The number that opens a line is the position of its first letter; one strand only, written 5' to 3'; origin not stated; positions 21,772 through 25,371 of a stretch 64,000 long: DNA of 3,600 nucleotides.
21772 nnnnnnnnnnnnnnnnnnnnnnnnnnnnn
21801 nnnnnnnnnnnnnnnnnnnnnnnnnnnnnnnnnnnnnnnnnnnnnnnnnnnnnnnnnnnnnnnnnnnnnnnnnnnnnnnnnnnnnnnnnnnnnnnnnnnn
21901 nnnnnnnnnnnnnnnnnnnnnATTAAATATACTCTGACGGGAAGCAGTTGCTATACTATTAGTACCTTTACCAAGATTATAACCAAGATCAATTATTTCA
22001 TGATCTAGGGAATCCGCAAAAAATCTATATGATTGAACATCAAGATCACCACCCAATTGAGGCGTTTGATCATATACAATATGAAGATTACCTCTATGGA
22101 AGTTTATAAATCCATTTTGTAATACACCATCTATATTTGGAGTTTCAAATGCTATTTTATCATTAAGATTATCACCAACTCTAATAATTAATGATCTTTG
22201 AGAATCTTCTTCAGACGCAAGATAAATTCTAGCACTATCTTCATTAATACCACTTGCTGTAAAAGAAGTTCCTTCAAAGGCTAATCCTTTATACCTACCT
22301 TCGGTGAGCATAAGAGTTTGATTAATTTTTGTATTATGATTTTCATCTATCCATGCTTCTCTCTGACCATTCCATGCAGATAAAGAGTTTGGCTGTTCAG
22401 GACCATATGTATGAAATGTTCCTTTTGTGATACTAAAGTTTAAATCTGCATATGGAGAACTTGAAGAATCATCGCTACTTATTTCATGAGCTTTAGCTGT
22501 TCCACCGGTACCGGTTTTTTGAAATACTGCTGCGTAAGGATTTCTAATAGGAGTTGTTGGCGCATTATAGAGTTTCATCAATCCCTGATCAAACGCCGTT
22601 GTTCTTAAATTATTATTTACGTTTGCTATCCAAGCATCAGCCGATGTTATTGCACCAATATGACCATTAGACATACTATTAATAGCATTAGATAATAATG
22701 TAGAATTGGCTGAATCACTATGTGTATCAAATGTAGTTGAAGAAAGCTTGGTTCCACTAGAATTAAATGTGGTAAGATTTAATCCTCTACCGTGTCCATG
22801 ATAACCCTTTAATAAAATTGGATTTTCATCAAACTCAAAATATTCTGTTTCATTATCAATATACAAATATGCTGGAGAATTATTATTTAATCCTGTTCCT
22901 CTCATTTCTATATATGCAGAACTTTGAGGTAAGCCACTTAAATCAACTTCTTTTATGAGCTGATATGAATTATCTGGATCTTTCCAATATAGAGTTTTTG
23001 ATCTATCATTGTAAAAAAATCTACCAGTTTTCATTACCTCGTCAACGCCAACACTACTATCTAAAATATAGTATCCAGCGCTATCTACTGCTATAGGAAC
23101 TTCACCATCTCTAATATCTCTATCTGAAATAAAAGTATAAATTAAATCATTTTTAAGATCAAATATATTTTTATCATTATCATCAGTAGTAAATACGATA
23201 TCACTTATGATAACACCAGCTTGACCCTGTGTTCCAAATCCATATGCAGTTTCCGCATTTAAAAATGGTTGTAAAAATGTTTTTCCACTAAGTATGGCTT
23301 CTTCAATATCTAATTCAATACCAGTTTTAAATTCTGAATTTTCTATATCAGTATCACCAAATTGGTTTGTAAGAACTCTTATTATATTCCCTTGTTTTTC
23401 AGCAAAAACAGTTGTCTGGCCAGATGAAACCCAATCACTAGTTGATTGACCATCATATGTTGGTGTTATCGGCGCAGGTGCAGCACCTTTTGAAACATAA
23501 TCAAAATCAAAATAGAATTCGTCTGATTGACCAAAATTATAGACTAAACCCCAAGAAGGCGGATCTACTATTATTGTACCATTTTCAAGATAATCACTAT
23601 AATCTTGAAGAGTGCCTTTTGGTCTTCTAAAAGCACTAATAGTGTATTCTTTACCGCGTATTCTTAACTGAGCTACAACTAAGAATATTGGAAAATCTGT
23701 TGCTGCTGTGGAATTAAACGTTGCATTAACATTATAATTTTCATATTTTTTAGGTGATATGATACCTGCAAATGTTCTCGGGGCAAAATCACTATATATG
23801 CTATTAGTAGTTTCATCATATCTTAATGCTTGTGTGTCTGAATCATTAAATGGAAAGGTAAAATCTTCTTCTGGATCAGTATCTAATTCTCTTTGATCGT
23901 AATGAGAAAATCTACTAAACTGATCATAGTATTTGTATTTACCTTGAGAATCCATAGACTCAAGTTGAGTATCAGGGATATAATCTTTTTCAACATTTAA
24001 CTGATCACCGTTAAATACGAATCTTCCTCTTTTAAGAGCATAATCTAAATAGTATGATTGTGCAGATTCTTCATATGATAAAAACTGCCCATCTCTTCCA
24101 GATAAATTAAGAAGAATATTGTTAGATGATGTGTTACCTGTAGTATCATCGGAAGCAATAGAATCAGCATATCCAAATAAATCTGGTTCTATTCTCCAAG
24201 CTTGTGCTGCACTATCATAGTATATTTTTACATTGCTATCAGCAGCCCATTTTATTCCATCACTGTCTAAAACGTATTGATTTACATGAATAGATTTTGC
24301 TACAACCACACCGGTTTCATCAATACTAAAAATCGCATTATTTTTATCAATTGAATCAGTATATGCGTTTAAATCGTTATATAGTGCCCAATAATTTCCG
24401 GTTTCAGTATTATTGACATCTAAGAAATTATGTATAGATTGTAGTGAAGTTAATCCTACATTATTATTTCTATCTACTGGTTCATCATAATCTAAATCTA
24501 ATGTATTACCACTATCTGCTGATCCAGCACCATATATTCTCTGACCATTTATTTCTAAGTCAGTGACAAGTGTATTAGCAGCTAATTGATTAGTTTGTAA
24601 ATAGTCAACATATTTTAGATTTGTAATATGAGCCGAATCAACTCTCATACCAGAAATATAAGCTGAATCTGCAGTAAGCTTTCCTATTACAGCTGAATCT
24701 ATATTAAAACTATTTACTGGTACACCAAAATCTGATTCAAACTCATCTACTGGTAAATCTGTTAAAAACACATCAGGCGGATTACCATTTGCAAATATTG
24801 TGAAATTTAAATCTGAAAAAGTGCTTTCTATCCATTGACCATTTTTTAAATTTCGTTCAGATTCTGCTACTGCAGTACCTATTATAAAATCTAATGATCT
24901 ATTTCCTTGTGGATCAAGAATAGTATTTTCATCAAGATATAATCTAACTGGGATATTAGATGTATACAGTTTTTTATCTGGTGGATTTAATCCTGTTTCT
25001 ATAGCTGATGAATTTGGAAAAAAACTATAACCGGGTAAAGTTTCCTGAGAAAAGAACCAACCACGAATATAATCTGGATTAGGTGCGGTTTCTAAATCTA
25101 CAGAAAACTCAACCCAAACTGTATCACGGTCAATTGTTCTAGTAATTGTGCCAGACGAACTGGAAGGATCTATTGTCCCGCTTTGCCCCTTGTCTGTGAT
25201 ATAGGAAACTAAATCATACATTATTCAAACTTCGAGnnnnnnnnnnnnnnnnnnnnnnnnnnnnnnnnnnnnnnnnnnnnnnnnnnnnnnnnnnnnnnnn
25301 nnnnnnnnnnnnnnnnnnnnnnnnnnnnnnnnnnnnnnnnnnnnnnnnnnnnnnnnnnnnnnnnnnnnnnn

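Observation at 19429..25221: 1930-aa fibre protein with self-cleaving chaperone domain inserted in the head-gene block between portal (gp20) and prohead protease (gp21)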

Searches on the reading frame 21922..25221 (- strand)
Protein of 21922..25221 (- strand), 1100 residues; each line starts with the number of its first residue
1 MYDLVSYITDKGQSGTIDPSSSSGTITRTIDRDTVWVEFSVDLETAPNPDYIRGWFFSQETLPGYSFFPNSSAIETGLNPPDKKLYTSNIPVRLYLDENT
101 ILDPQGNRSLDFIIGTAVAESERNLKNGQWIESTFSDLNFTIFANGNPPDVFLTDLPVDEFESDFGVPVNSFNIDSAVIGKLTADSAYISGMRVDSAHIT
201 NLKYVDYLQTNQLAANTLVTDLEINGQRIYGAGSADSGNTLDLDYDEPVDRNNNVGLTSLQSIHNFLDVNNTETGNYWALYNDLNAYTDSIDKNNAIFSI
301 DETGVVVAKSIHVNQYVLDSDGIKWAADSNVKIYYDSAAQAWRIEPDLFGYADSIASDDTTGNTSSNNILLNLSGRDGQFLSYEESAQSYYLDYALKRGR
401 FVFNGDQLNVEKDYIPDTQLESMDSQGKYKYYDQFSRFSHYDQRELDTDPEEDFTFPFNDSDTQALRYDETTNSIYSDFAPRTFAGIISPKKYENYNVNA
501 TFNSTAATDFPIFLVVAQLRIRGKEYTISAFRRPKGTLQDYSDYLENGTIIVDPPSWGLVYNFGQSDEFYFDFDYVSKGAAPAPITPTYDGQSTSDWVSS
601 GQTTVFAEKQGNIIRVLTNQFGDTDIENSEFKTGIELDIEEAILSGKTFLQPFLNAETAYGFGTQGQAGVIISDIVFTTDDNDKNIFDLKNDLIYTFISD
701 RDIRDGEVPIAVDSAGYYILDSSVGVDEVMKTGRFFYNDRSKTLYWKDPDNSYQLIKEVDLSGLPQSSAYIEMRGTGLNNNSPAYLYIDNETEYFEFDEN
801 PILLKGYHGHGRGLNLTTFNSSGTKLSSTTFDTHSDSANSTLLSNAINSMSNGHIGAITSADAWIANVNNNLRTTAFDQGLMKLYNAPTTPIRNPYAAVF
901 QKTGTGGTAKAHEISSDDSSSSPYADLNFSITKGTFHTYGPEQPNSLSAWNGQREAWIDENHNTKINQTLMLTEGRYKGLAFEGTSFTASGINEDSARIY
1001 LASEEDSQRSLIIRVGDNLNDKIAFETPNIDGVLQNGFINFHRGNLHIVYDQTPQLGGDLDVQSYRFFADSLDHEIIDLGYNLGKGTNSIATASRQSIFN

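Call 14: find_homologous_proteins(query=window:21922-25221:-)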
Query window:21922-25221:- (1100 aa): 2 proteins with E <= 0.001 among 8000 candidates.
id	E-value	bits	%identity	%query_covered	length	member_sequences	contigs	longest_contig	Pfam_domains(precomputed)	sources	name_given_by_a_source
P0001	0.0e+0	1978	78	100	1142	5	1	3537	PF15711.11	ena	-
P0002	1.2e-24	105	26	66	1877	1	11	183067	PF13884.12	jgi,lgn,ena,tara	jgi:hypothetical protein|tara:strand:+ start:979 stop:6612 length:5634 start_codon:yes stop_codon:ye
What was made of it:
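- Tried and rejected: The first search, with aa 1-1100, found only two proteins (call 14).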

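Call 15: find_encoding_contigs(protein=P0002, flank=10000, max_places=6)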
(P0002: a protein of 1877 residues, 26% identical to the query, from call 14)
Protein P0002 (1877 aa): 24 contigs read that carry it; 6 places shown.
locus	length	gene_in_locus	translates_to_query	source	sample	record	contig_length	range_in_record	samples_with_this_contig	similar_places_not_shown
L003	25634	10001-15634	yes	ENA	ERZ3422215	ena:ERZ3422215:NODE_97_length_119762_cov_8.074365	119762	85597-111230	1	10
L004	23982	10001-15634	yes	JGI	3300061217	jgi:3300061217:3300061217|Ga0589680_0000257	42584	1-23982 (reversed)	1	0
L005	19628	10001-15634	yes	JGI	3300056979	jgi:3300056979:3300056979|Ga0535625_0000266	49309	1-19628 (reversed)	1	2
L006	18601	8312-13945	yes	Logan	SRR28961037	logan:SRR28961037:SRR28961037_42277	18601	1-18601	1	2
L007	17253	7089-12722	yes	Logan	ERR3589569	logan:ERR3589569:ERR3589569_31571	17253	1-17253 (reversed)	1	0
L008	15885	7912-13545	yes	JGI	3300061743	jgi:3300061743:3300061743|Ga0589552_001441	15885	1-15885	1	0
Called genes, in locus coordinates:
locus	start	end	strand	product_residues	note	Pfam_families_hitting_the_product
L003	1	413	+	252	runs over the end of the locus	PF26809:Phage_T4_gp13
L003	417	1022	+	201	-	PF11649:T4_neck-protein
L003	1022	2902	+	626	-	-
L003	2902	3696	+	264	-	PF16724:T4-gp15_tss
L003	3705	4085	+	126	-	-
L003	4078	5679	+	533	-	PF03237:Terminase_6N, PF17289:Terminase_6C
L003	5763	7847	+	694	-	PF22671:Gp18_domIII_N, PF04984:Phage_sheath_1, PF17482:Phage_sheath_1C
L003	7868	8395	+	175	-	PF23849:Phage_TTP_2, PF06841:Phage_T4_gp19 (weak)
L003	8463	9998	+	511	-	PF07230:Portal_T4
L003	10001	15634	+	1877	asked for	PF13884:Peptidase_S74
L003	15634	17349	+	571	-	-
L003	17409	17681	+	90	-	-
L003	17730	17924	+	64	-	-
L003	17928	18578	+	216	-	PF03420:Peptidase_S77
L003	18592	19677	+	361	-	PF25623:T4_CASP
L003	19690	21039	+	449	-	PF07068:Gp23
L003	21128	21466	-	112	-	-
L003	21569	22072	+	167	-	-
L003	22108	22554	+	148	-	PF11056:UvsY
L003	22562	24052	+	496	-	PF21241:UvsW_N, PF00270:DEAD, PF04851:ResIII, PF18766:SWI2_SNF2, PF00271:Helicase_C (weak)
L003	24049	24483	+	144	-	-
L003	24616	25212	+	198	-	-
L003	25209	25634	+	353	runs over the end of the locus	PF00149:Metallophos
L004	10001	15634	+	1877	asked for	PF13884:Peptidase_S74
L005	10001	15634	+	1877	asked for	PF13884:Peptidase_S74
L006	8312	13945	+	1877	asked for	PF13884:Peptidase_S74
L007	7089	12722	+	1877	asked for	PF13884:Peptidase_S74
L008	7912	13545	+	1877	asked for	PF13884:Peptidase_S74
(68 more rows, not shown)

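Call 17: find_related_loci(query=window:21922-25221:-, collection=viral_contigs, flank=10000)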
Query window:21922-25221:- (1100 aa) in viral_contigs; peptide patterns used: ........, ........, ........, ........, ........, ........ (x = any residue, [..] = any of these).
45 stretches matched a pattern; 27 encode a relative of the query (tblastn E <= 1e-3); 24 distinct loci.
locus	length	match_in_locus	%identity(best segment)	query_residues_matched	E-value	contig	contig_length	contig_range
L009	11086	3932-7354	100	1-1100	0e+0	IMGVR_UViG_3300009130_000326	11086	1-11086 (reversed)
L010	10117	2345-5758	79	1-1100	0e+0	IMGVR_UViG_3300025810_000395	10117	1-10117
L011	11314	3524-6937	79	1-1100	0e+0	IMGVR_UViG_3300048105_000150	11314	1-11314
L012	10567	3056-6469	78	1-1100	0e+0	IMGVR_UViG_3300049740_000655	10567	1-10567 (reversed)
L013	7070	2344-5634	78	1-1100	0e+0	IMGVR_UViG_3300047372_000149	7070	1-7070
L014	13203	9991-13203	79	1-1074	0e+0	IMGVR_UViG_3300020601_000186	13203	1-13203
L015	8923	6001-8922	79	1-977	0e+0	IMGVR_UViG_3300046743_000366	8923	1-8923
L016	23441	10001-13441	69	1-1100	0e+0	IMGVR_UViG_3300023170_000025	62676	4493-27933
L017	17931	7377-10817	69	1-1100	0e+0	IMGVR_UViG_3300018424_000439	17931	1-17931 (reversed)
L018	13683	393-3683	78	1-1100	0e+0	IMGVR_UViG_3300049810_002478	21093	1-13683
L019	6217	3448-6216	78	1-926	0e+0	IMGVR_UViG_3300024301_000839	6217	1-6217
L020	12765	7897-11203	78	1-1100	0e+0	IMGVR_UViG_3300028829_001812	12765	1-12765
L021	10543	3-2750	81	198-1100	0e+0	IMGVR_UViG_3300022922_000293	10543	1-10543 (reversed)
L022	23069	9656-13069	79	1-1100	0e+0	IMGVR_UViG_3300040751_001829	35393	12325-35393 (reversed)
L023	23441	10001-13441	69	1-1100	0e+0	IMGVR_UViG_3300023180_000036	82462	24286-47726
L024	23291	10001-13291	78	1-1100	0e+0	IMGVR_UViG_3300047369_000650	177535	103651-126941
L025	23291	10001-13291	78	1-1100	0e+0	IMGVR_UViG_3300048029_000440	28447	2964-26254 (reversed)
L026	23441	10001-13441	69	1-1100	0e+0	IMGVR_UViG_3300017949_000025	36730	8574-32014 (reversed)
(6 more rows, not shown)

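Call 85: search_protein_families(library=pfam, proteins=[L003:1022-2899:+, L016:2667-3743:+, L003:15634-17346:+], max_evalue=0.01)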
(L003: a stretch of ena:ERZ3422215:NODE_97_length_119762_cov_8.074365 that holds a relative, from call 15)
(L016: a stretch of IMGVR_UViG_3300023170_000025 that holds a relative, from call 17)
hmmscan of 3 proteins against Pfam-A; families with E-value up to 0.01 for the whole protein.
L003:1022-2899:+ (626 aa): 0 families

L016:2667-3743:+ (359 aa): 0 families

L003:15634-17346:+ (571 aa): 1 family
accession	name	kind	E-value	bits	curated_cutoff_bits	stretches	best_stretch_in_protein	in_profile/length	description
PF21722.4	Gly_rich_2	-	0.0088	16.5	24.3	1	98-344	10-222/226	Glycine-rich domain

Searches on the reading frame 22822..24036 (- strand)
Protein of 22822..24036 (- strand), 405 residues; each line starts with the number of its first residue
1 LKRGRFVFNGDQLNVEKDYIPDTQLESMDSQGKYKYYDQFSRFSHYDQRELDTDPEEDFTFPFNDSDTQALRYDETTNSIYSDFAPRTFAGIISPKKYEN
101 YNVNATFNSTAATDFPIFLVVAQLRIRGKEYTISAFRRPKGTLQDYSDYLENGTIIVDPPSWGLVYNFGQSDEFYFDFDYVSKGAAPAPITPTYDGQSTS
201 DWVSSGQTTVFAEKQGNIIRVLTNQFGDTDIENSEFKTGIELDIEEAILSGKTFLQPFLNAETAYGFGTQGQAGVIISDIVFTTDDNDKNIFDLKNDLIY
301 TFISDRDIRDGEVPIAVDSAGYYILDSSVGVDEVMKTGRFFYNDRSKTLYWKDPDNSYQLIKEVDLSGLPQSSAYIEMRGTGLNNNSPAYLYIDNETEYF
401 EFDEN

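Call 81: search_solved_structures(query=A5, max_evalue=1)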
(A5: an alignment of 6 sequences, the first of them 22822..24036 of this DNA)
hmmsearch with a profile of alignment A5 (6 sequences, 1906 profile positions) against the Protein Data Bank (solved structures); distinct sequences matched with E-value up to 1: 4.
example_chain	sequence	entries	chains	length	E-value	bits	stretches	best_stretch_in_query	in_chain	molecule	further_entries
6f45_A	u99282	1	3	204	3.1e-12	47.8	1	1798-1904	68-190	Long tail fiber distal subunit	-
7dc3_A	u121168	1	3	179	1.1e-06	29.5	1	1782-1875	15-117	Isoform 2 of Myelin regulatory factor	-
8jov_1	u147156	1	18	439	1.8e-06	28.7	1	1690-1904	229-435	Putative tail fiber protein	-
3gud_A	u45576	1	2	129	0.4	11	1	1812-1864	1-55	Neck appendage protein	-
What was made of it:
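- On Head decoration or head fibre proteins (Hoc, Soc, phi29 gp8.5 type): The PDB profile search finds only chaperone matches (call 81).
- S74 chaperones also occur in the neck appendage of phage GA-1, though the match here is only weak (3gud, E 0.4, call 81).
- Tried and rejected: A profile of the whole fibre family against PDB sequences hit only the chaperone domain (call 81).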
